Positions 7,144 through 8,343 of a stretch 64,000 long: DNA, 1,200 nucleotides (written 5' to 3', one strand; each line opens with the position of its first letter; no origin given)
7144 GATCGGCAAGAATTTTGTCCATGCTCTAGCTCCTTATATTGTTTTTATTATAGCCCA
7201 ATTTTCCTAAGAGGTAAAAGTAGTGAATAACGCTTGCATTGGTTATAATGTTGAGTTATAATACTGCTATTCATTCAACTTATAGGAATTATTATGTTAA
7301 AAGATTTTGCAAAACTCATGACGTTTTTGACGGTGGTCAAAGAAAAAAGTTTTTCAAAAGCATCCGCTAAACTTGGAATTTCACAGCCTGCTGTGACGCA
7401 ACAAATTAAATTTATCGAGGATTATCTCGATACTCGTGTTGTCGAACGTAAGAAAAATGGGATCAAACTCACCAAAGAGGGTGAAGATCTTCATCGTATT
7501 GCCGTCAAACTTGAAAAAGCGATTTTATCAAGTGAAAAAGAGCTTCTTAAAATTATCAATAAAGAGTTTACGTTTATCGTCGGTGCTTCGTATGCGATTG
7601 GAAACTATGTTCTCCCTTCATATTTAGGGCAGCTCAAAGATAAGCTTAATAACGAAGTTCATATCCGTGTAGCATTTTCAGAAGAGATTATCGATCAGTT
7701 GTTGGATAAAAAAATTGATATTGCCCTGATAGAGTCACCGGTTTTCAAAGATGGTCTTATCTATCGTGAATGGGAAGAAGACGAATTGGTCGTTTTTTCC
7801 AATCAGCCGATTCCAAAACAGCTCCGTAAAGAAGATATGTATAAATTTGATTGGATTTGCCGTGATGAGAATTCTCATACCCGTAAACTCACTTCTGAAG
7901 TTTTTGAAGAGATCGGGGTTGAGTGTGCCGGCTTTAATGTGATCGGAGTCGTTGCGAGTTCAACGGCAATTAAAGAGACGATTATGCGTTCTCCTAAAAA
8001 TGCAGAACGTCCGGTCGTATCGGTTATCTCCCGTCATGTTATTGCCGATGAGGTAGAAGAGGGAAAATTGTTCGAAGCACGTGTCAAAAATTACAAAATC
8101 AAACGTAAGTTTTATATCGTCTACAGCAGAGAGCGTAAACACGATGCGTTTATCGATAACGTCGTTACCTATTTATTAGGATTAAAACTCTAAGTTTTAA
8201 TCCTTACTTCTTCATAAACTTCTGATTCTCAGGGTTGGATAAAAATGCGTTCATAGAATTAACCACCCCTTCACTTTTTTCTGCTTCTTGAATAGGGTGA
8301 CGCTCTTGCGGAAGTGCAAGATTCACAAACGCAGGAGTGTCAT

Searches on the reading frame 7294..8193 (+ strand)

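Call 17: search_protein_families(library=pfam, proteins=[window:7294-8193:+], max_evalue=0.001)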
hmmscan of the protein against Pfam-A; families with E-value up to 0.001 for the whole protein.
window:7294-8193:+ (299 aa): 2 families
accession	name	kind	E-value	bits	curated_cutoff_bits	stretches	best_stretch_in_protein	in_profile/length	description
PF03466.25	LysR_substrate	-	4e-20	72.5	28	1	96-294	10-204/209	LysR substrate binding domain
PF00126.33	HTH_1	-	1.3e-17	63.9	26.6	1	7-64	3-60/60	Bacterial regulatory helix-turn-helix protein, lysR family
